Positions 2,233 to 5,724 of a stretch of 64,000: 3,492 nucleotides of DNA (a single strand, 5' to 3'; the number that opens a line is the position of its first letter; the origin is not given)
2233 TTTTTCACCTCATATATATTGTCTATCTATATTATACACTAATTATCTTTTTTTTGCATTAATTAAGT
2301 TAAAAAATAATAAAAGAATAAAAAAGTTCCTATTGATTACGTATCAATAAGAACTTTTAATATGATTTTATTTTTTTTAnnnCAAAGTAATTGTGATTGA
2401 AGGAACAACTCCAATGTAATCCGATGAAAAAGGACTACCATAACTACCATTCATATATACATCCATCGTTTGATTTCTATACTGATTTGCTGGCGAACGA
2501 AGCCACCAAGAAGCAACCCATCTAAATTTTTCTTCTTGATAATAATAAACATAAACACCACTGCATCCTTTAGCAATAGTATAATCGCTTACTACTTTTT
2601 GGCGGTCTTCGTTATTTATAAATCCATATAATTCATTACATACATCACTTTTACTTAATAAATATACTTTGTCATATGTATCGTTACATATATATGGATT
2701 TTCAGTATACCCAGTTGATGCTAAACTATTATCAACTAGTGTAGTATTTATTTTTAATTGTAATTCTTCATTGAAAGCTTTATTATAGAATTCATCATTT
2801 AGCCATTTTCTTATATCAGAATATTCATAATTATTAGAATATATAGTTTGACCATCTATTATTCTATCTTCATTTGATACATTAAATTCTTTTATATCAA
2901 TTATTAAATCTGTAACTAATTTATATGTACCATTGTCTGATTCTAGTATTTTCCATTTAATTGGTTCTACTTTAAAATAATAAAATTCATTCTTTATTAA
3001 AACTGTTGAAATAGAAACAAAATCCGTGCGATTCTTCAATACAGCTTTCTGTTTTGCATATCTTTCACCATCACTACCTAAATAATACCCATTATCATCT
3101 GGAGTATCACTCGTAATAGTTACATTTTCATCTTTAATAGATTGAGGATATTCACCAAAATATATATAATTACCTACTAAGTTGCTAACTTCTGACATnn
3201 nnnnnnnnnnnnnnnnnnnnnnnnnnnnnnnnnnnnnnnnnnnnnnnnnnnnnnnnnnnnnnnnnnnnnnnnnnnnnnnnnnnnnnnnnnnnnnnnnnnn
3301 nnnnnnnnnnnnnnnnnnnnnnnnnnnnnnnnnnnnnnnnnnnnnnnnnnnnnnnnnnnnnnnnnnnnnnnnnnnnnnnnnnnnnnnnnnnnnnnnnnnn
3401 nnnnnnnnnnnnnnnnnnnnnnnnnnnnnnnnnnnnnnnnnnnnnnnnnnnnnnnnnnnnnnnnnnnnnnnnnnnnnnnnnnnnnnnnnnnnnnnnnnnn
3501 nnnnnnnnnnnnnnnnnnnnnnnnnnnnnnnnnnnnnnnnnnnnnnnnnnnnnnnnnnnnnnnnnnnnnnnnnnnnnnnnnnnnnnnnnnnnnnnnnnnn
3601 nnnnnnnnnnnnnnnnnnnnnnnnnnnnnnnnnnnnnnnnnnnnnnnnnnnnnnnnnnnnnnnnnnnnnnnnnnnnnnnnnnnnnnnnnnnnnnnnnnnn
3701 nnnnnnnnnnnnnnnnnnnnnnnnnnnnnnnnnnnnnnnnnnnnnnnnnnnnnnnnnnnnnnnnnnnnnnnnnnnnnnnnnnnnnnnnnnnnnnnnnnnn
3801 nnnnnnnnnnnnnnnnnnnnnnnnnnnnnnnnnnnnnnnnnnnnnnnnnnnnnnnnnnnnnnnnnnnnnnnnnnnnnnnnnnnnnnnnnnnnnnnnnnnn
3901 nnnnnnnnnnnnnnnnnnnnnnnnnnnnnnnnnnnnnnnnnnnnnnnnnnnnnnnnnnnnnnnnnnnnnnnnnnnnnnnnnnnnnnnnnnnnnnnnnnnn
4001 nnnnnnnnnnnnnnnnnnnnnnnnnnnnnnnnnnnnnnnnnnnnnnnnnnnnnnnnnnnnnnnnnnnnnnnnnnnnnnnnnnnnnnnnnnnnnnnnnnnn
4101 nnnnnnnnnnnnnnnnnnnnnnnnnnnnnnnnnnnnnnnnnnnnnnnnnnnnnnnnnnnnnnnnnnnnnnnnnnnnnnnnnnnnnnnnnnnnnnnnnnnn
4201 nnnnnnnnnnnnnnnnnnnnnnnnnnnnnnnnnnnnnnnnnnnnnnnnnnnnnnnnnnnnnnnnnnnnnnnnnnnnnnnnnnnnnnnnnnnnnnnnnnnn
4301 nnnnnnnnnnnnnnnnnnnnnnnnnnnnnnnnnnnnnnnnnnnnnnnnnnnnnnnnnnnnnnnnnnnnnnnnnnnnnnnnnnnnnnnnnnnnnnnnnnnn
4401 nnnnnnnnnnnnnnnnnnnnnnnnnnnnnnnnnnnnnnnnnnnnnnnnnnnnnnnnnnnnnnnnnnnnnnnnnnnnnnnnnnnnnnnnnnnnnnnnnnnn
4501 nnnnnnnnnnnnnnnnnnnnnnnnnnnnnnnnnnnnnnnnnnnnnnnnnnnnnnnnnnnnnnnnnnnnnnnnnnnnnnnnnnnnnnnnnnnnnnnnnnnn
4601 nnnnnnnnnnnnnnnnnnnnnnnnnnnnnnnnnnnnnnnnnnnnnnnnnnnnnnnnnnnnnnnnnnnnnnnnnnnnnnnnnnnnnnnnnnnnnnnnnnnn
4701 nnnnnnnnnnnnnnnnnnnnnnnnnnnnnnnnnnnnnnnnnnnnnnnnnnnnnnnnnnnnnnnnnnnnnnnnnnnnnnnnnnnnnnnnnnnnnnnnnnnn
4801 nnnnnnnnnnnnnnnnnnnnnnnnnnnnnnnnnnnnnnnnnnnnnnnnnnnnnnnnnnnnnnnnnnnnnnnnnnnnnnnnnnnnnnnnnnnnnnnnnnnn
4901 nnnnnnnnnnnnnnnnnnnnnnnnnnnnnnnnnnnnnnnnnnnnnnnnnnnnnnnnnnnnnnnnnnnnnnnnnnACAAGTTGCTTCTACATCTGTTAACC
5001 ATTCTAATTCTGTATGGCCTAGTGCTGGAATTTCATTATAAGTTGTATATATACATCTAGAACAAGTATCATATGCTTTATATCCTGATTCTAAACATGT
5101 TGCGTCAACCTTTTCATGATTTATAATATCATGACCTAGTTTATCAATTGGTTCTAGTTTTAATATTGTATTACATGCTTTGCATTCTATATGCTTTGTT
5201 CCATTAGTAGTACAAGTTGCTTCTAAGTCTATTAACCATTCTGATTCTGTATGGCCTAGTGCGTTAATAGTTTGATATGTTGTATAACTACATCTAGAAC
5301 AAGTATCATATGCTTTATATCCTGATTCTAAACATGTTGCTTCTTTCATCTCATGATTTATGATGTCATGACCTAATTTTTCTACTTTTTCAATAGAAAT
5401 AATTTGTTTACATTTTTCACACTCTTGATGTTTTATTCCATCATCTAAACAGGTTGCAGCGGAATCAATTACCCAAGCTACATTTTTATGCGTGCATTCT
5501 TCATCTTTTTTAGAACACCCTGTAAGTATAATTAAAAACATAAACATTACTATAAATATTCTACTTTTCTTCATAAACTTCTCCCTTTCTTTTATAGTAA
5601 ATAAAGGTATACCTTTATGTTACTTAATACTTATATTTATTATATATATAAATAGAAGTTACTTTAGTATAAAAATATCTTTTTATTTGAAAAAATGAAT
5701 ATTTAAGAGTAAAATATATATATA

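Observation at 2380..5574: Giant lipoprotein with about 13 four-Cys zinc-ribbon-like modules encoded by near-identical 237-240-bp tandem DNA repeats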

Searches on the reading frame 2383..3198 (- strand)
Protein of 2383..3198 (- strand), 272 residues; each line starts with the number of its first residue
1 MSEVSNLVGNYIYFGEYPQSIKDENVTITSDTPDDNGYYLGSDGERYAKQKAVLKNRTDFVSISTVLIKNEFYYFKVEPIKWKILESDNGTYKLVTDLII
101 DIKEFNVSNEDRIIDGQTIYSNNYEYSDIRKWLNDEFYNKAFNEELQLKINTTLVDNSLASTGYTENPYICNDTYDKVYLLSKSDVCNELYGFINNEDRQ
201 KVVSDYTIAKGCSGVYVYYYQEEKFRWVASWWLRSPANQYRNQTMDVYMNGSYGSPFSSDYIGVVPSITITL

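Call 20: search_solved_structures(query=window:2383-3198:-, max_evalue=10, show_alignments=3)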
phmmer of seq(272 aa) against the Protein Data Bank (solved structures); distinct sequences matched with E-value up to 10: 4.
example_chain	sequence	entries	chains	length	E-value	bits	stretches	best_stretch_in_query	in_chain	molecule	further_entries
6ebv_A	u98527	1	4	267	1.6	11.2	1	192-217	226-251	Type II pantothenate kinase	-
6awg_A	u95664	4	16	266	1.6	11.2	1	192-217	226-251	Type II pantothenate kinase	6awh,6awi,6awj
6avp_A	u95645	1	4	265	1.6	11.2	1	192-217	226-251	Type II pantothenate kinase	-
4m7x_A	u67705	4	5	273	1.6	11.2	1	192-217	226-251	Type II pantothenate kinase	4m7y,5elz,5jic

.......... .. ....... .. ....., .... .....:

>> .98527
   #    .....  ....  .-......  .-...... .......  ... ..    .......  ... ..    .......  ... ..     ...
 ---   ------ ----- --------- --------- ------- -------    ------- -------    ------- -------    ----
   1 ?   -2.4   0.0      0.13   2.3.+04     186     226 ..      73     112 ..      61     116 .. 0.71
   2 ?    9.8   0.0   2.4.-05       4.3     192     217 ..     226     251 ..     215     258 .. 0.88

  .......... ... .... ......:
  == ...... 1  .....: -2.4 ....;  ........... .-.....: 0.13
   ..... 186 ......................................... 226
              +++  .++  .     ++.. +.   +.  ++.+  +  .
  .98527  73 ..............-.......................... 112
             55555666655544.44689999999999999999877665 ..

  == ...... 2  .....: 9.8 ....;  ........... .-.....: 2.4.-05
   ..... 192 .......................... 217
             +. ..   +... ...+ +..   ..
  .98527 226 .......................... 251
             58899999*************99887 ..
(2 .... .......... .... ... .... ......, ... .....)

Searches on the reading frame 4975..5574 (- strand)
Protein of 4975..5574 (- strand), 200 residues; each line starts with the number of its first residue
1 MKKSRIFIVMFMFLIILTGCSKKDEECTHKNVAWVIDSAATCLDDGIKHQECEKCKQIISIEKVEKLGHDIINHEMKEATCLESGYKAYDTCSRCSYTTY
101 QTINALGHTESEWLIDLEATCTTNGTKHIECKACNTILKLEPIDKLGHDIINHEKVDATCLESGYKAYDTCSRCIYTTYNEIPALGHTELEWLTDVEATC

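Call 90: find_homologous_proteins(query=window:4975-5574:-, max_evalue=1e-20)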
Query seq(200 aa) (200 aa): 21 proteins with E <= 1e-20 among 253 candidates.
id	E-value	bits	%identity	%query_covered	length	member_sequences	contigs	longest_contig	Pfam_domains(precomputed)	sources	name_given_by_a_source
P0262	1.0e-48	184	37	70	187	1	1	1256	-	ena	-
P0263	8.3e-44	168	48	73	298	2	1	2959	-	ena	-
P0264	1.5e-42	164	40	96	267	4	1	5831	-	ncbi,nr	ncbi:MAG: hypothetical protein SOW55_03095, partial [Bacilli bacterium]|nr:hypothetical protein [Bac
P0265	2.4e-42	163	42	93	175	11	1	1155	-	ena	-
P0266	3.2e-41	159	49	70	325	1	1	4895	PF23612.1,PF23574.2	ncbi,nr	ncbi:MAG: hypothetical protein IJS90_01685, partial [Clostridia bacterium]|nr:hypothetical protein [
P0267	3.9e-41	159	36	86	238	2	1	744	-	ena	-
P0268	1.0e-39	154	41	74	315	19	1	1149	-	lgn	-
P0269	1.2e-29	122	43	57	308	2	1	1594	-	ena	-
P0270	4.4e-29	120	48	67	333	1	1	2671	PF02892.22,PF00404.25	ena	-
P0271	6.1e-28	116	39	81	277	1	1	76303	-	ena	-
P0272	6.5e-28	116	40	78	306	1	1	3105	-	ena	-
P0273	5.1e-26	110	37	75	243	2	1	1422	-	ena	-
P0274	1.6e-24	105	52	55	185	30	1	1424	-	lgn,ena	-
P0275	3.0e-24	104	38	72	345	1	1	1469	-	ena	-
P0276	4.9e-24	103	41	95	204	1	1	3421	-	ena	-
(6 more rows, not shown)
